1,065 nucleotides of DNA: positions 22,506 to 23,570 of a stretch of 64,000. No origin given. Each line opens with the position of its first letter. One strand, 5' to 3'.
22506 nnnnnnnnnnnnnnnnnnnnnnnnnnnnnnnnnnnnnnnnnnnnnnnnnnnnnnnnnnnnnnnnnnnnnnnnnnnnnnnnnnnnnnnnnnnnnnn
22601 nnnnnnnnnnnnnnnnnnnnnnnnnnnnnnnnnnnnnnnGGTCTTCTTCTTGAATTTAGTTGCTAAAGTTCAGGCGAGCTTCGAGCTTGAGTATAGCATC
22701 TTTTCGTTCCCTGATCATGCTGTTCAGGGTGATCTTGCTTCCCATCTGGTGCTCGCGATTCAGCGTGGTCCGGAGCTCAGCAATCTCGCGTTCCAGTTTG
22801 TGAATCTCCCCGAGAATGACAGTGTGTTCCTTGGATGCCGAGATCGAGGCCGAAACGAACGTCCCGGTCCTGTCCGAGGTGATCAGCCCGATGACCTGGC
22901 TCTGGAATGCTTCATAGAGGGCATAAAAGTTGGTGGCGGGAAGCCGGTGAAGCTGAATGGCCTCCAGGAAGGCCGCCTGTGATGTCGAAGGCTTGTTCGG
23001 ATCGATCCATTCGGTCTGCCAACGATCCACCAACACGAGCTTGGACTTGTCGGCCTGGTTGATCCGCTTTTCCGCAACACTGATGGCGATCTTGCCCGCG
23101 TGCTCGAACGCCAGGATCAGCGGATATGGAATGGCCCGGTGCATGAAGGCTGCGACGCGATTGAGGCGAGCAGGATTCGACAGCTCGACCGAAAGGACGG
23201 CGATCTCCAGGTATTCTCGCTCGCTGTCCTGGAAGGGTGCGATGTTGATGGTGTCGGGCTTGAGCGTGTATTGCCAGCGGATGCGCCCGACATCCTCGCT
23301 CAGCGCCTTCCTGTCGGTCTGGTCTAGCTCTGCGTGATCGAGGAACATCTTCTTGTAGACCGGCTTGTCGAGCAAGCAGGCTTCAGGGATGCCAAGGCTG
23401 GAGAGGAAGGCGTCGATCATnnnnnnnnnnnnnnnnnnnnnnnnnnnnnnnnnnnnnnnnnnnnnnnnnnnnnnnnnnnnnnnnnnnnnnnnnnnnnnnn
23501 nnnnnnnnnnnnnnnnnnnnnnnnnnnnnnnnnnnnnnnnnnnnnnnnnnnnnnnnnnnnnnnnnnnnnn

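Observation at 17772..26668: Four-gene SNF2(PLD)-DUF4391-Mod-Res operon: a type III restriction-modification system coupled to a nuclease-helicase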

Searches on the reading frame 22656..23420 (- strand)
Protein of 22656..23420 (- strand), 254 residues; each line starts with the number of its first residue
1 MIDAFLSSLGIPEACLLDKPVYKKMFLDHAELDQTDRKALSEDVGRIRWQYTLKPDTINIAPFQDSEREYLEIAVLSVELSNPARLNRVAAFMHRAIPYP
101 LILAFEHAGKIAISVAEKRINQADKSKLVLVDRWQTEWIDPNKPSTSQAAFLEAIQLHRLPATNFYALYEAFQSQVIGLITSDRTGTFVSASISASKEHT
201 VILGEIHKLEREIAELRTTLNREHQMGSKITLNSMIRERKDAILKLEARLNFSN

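Call 3: search_protein_families(library=pfam, proteins=[window:22656-23420:-], max_evalue=0.01)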
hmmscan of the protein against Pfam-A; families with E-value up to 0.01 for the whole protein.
window:22656-23420:- (254 aa): 1 family
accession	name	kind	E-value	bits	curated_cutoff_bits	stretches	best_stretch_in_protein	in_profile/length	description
PF14335.11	DUF4391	-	5.2e-63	213.5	29.9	1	9-240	1-229/232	Domain of unknown function (DUF4391)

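Call 4: search_protein_families(library=padloc, proteins=[window:22656-23420:-], max_evalue=0.001)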
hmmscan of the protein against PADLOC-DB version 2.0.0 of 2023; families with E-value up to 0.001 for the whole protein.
window:22656-23420:- (254 aa): 0 families

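Call 9: search_protein_families(library=padloc, proteins=[window:22656-23420:-], max_evalue=10)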
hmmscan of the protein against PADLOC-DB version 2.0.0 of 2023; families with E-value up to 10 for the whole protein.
window:22656-23420:- (254 aa): 0 families

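Call 15: find_homologous_proteins(query=window:22656-23420:-, max_evalue=0.001)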
Query window:22656-23420:- (254 aa): 568 proteins with E <= 0.001 among 1368 candidates; the best 120 are listed.
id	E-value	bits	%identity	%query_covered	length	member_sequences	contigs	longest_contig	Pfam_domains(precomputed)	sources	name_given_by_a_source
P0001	5.2e-161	552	100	100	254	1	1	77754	PF14335.12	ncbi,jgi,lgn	ncbi:MAG: hypothetical protein RLZZ360_374 [Candidatus Parcubacteria bacterium]|jgi:hypothetical pro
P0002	3.1e-149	513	93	100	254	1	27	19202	PF14335.12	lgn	-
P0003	5.1e-148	509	92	100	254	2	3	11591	PF14335.12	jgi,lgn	jgi:hypothetical protein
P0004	1.9e-147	507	91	100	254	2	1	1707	PF14335.12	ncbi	-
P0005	1.2e-143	495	89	100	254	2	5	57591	PF14335.12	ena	-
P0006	2.5e-141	487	89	100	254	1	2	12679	PF14335.12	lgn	-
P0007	5.7e-135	466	84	100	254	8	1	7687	PF14335.12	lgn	-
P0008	8.3e-135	466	83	100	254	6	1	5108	PF14335.12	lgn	-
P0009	1.5e-134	465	85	98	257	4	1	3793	PF14335.12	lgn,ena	-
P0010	1.9e-134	465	83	100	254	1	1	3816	PF14335.12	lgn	-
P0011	8.0e-134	463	83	100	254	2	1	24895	PF14335.12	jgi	jgi:hypothetical protein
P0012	2.4e-133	461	84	100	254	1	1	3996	PF14335.12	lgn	-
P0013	3.8e-133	460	83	100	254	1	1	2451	PF14335.12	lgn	-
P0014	6.0e-133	460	82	100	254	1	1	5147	PF14335.12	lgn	-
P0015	1.8e-132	458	83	99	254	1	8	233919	PF14335.12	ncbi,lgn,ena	-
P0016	9.8e-132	456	82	100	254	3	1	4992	PF14335.12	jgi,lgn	jgi:hypothetical protein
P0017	3.4e-131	454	85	98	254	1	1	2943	PF14335.12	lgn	-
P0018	1.6e-130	452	80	100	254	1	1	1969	PF14335.12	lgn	-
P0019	4.1e-130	450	81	100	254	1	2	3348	PF14335.12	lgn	-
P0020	5.2e-130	450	80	100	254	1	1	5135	PF14335.12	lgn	-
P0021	8.7e-130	449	80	100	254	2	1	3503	PF14335.12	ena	-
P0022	9.6e-129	446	80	100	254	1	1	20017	PF14335.12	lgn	-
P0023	6.9e-128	443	81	100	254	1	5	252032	PF14335.12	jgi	jgi:hypothetical protein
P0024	2.3e-127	441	81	98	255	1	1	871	PF14335.12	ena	-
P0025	2.3e-123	428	78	100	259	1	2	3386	PF14335.12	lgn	-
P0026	4.4e-122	424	75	100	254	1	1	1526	PF14335.12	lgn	-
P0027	7.4e-121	420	76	99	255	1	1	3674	PF14335.12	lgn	-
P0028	2.3e-120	419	74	100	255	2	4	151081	PF14335.12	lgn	-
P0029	7.7e-120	417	74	100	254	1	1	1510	PF14335.12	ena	-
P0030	2.6e-113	395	72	100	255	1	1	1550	PF14335.12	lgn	-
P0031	8.4e-112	391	71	100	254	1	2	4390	PF14335.12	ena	-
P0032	1.6e-111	390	69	100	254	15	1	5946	PF14335.12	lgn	-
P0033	8.8e-111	387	70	99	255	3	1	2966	PF14335.12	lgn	-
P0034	7.7e-110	384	70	100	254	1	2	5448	PF14335.12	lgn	-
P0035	1.2e-108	380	68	100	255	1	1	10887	PF14335.12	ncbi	-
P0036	4.0e-108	378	68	100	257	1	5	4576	PF14335.12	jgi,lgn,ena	-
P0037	4.0e-107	375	69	99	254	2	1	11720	PF14335.12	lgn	-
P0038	1.2e-106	374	68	100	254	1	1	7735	PF14335.12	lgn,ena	-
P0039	1.9e-106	373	67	100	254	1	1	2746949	PF14335.12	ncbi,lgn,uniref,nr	ncbi:DUF4391 domain-containing protein [Erythrobacter sp. HKB08]|uniref:DUF4391 domain-containing pr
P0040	5.2e-106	372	68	98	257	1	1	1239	PF14335.12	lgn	-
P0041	4.0e-105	369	66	100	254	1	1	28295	PF14335.12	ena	-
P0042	8.9e-105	368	66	99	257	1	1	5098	PF14335.12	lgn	-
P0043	1.8e-104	367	67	99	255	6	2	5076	PF14335.12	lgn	-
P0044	3.2e-103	362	67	92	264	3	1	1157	PF14335.12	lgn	-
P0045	1.9e-102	360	68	99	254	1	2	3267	PF14335.12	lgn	-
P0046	2.7e-98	346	64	98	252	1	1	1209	PF14335.12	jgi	-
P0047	2.5e-97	343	64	99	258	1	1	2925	PF14335.12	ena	-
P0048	3.6e-97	343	69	93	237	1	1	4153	PF14335.12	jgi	jgi:hypothetical protein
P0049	6.1e-97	342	64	99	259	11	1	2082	PF14335.12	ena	-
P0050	9.6e-97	341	62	100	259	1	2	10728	PF14335.12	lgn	-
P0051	1.0e-96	341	61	99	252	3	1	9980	PF14335.12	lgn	-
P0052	1.7e-96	340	63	100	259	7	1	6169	PF14335.12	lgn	-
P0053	2.3e-96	340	62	98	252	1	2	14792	PF14335.12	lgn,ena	-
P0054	4.2e-96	339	63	99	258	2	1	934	PF14335.12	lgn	-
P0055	7.2e-96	338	62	98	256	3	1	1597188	PF14335.12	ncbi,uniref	ncbi:DUF4391 domain-containing protein [Maritalea sp. S77]|uniref:DUF4391 domain-containing protein 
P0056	1.5e-95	337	60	99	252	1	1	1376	PF14335.12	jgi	-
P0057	1.9e-95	337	61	100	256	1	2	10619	PF14335.12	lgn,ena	-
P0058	1.6e-94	334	61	99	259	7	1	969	PF14335.12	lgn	-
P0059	1.7e-94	334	63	97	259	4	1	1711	PF14335.12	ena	-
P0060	2.0e-94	334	63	97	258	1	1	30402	PF14335.12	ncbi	-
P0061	4.4e-93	329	60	98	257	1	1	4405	PF14335.12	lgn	-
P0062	1.9e-91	324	60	98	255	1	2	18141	PF14335.12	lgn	-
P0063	6.3e-91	322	59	99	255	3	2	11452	PF14335.12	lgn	-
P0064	2.8e-89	317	57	99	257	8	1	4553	PF14335.12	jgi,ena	-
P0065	6.3e-88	312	58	98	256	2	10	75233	PF14335.12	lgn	-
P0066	3.7e-86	307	86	63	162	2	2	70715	PF14335.12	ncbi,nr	ncbi:MAG: DUF4391 domain-containing protein [Sphingomonadales bacterium]|nr:DUF4391 domain-containin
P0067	1.1e-85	305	56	99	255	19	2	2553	PF14335.12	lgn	-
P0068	3.6e-85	303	56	97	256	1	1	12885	PF14335.12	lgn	-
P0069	1.6e-83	298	89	63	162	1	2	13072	PF14335.12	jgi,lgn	jgi:hypothetical protein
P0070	5.5e-81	290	55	97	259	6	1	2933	PF14335.12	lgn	-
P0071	6.6e-80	286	55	95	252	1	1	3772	PF14335.12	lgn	-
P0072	1.1e-72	263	49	98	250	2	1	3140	PF14335.12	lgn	-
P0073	1.2e-72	262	50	97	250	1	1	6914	PF14335.12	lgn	-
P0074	3.4e-72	261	50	97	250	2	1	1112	PF14335.12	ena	-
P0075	1.2e-71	259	48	98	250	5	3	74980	PF14335.12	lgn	-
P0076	2.0e-71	258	47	98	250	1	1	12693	PF14335.12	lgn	-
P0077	5.0e-71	257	47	98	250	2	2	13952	PF14335.12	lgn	-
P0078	5.2e-71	257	49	98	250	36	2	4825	PF14335.12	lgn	-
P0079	9.0e-71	256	47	98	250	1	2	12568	PF14335.12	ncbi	-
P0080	2.7e-70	255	48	98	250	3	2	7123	PF14335.12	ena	-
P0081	2.8e-70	255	48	98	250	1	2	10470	PF14335.12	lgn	-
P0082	3.4e-70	254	44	98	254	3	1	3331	PF14335.12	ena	-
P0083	3.5e-70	254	47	98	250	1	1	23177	PF14335.12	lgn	-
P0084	4.4e-70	254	47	98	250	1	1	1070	PF14335.12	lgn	-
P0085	4.5e-70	254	49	98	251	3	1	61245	PF14335.12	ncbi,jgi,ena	jgi:hypothetical protein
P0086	4.6e-70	254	50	98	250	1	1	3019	PF14335.12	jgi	jgi:Domain of unknown function (DUF4391)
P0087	5.8e-70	254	48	98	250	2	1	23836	PF14335.12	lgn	-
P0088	6.1e-70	254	48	97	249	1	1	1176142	PF14335.12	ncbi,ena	-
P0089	7.2e-70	253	47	98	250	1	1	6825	PF14335.12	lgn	-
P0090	8.7e-70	253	46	98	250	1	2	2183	PF14335.12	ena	-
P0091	1.3e-69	253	46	98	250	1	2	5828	PF14335.12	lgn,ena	-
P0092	1.4e-69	252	48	98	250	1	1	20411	PF14335.12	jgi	-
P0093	1.8e-69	252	48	98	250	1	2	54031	PF14335.12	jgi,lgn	jgi:hypothetical protein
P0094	2.5e-69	252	48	98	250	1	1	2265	PF14335.12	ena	-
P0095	3.5e-69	251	46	98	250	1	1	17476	PF14335.12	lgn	-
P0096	3.5e-69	251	50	97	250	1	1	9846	PF14335.12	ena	-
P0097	3.5e-69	251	46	98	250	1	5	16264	PF14335.12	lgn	-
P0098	4.2e-69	251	46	98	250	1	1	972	PF14335.12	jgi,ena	-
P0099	4.5e-69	251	47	98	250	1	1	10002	PF14335.12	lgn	-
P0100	5.2e-69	251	49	96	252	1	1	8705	PF14335.12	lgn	-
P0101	5.2e-69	251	47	98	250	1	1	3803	PF14335.12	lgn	-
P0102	6.0e-69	250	48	98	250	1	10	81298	PF14335.12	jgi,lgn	jgi:hypothetical protein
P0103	6.7e-69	250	46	98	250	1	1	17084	PF14335.12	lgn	-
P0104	8.3e-69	250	47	98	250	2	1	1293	PF14335.12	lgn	-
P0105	9.5e-69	250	48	98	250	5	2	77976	PF14335.12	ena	-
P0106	9.9e-69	250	48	98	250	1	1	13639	PF14335.12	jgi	-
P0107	1.0e-68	250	47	98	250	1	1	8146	PF14335.12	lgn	-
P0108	1.1e-68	249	48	97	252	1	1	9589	PF14335.12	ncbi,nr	ncbi:hypothetical protein UZ36_07145 [Candidatus Nitromaritima sp. SCGC AAA799-C22]|nr:hypothetical 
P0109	1.8e-68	249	46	98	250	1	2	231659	PF14335.12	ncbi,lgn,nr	ncbi:MAG: DUF4391 domain-containing protein [Pseudomonadota bacterium]|nr:DUF4391 domain-containing 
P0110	1.9e-68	249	48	98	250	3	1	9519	PF14335.12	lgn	-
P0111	2.2e-68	248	46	98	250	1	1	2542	PF14335.12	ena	-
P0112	2.4e-68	248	48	98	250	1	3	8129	PF14335.12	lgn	-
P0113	2.6e-68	248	45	98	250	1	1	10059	PF14335.12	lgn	-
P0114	2.6e-68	248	47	98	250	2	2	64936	PF14335.12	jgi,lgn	jgi:hypothetical protein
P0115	3.5e-68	248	46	98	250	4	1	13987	PF14335.12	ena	-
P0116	3.7e-68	248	46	98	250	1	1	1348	PF14335.12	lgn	-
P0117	3.7e-68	248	47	98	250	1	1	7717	PF14335.12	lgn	-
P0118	4.0e-68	248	47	98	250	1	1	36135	PF14335.12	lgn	-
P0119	4.3e-68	248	47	98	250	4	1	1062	PF14335.12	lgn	-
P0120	4.8e-68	247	46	98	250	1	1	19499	PF14335.12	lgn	-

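Call 18: find_related_loci(query=A1, collection=genome_contigs, flank=10000)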
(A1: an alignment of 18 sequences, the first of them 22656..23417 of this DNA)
Query A1 (253 aa) in genome_contigs; peptide patterns used: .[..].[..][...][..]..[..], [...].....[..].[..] (x = any residue, [..] = any of these).
268 stretches matched a pattern; 83 encode a relative of the query (tblastn E <= 1e-3); the best 80 are kept; 80 distinct loci.
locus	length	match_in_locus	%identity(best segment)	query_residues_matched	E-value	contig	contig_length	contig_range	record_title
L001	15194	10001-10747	83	1-249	1e-141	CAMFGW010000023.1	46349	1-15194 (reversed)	MAG: uncultured Rhodobacteraceae bacterium isolate SRR9109399_bin.14_metaWRAP_v1.3_MAG genome assembly, contig: ERZ12289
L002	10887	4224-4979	67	1-252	6e-117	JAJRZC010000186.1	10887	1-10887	MAG: Alphaproteobacteria bacterium isolate Dive96_bin4.135 k141_2503369, whole genome shotgun sequence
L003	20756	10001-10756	63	1-252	3e-107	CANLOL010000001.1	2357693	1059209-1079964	uncultured Sphingorhabdus sp. isolate 902.fasta genome assembly, contig: NODE_1, whole genome shotgun sequence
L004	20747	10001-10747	62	5-253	3e-104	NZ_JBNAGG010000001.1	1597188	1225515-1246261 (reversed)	Maritalea sp. S77 Scaffold1, whole genome shotgun sequence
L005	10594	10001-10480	86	1-160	3e-92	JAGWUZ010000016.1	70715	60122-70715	MAG: Sphingomonadales bacterium isolate REEB408 contig-150_264, whole genome shotgun sequence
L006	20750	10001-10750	62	1-250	6e-107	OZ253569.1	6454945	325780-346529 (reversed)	MAG: Halioglobus sp. isolate bb56aa51-f25a-4d13-a50e-7265ea3c6a54 genome assembly, chromosome: 1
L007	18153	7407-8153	59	1-249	2e-97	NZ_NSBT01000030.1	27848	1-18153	Actibacterium ureilyticum strain LS-811 LS-811_S30_27848bp, whole genome shotgun sequence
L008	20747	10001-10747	49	1-249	1e-78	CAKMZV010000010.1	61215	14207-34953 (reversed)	uncultured Gammaproteobacteria bacterium isolate LS06H_Bin4 genome assembly, contig: NODE_11_length_61215_cov_22.035137,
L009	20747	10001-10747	47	1-249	2e-78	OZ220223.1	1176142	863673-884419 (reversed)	MAG: Spirochaetia bacterium isolate 03e4f5d5-dacf-4468-93a7-e7b19fb300a1 genome assembly, chromosome: 2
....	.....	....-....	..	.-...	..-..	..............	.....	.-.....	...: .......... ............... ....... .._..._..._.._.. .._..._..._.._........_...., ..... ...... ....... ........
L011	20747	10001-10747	46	1-249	4e-76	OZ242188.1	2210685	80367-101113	MAG: Nitrosomonadaceae bacterium isolate 345e2db2-26ea-423b-8398-d52ac4262650 genome assembly, chromosome: 1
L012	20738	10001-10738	47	4-249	5e-76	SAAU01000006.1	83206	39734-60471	MAG: Alphaproteobacteria bacterium isolate INTA.CYC.063 contig-100_154, whole genome shotgun sequence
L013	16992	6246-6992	45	1-249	3e-74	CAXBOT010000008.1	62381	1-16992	MAG TPA_asm: uncultured Alphaproteobacteria bacterium isolate ERR2762188_binner12_Refined_81 genome assembly, contig: ER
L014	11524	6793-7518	45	8-249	1e-73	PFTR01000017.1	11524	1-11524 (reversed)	MAG: Alphaproteobacteria bacterium CG_4_9_14_3_um_filter_47_13 CG_4_9_14_3_um_filter_150_scaffold_6056_c, whole genome s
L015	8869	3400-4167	44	1-249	3e-73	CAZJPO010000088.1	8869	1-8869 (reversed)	MAG TPA_asm: uncultured Thiosulfatimonas sp. isolate SRP345593_co1_124 genome assembly, contig: NODE_3079_length_8869_co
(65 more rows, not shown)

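Call 25: search_protein_families(library=ncbifam, proteins=[window:22656-23420:-], max_evalue=0.001)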
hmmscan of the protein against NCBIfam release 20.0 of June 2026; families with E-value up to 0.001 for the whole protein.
window:22656-23420:- (254 aa): 0 families

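Call 26: predict_structure(alignment_id=A1)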
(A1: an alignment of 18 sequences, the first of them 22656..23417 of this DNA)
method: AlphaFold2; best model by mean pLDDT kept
length: 253 residues; sequences in the alignment: 18
mean_pLDDT: 91.3   pTM: 0.89
mean pLDDT of the five models: 91.3, 90.6, 89.0, 88.7, 88.3
residues with pLDDT >= 90: 182; 70-90: 64; 50-70: 7; < 50: 0
segments of 3 or more residues with pLDDT < 50: none
pLDDT, mean of each block of 10 residues (from residue 1): 88 91 69 82 91 94 92 94 91 87 96 93 85 94 94 95 96 97 90 93 96 96 95 97 93 64
secondary structure, 60 per line:
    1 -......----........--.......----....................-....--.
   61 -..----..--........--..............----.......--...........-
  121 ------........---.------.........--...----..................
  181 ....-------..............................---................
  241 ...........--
elements in order: H2-7 E15-19 H22-28 H33-42 E43-52 H54-57 E72-79 H82-95 E100-106 E109-119 E127-134 H145-153 H164-184 H192-221 H225-251

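Call 35: search_solved_structures(query=A1, max_evalue=10, show_alignments=2)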
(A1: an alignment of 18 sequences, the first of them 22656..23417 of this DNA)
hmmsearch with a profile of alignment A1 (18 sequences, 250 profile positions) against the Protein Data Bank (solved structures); distinct sequences matched with E-value up to 10: 0.

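Call 37: fold_search(model_id=the predicted structure, library=pdb)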
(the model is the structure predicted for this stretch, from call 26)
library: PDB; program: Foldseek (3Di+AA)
matches with E <= 10: 579; with E <= 0.001: 0
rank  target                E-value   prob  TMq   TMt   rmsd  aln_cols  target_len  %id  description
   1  5jrw_D                3.5e-02  0.25  0.17  0.14  20.3       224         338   11  Crystal structure of Thermotoga maritima mutant D89R/D253R (released 2017-01-25)
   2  3jcf_A                5.9e-02  0.21  0.18  0.14  20.3       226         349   10  Cryo-EM structure of the magnesium channel CorA in the closed symmetric magnesium-bound state (released 2016-02-17)
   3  9n73_SM               6.6e-02  0.21  0.15  0.16   9.8       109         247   11  SSU processome maturation and disassembly, State G (released 2025-10-29)
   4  8tmc_E                6.6e-02  0.18  0.16  0.13  19.3       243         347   11  Cryo-EM structure of CorA in complex with conformation-specific synthetic antibody C12 and 20 mM MgCl2, State MG20-2 (released 2025-02-12)
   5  3jcg_E                7.9e-02  0.20  0.17  0.14  19.9       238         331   10  Cryo-EM structure of the magnesium channel CorA in the magnesium-free, asymmetric open state I (released 2016-02-17)
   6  8tmj_D                9.4e-02  0.28  0.19  0.15  15.2       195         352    9  Cryo-EM structure of CorA in complex with conformation-specific synthetic antibody C18 and 100 uM MgCl2, State MG0.1-2 (released 2025-02-12)
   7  6c0f_I                1.3e-01  0.16  0.15  0.14   9.8       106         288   10  Yeast nucleolar pre-60S ribosomal subunit (state 2) (released 2018-03-14)
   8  8tmn_E                1.4e-01  0.16  0.18  0.14  20.8       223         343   10  Cryo-EM structure of magnesium depleted CorA in complex with conformation-specific synthetic antibody C18, State MGD-1 (released 2025-02-12)
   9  3q0y_B                1.4e-01  0.08  0.11  0.16  16.0       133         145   10  N-terminal domain of C. reinhardtii SAS-6 homolog Bld12p (released 2011-02-09)
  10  6z03_A                1.7e-01  0.28  0.18  0.09  12.4       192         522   11  DNA Topoisomerase (released 2021-11-17)
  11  6zz8_B                1.8e-01  0.06  0.11  0.14  21.5       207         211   10  MB_CRS6-15 bound to CrSAS-6_6HR (released 2021-07-07)
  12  6zz8_A                1.9e-01  0.06  0.11  0.13  21.9       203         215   10  MB_CRS6-15 bound to CrSAS-6_6HR (released 2021-07-07)
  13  3q0y_A                2.1e-01  0.07  0.11  0.16  16.6       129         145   11  N-terminal domain of C. reinhardtii SAS-6 homolog Bld12p (released 2011-02-09)
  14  7mqa_SM               2.3e-01  0.09  0.15  0.14  14.9       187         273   11  Cryo-EM structure of the human SSU processome, state post-A1 (released 2021-09-22)
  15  9qiw_CJ               2.4e-01  0.13  0.14  0.13  10.3       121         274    6  Human pre-60S - State 3 (released 2025-04-30)
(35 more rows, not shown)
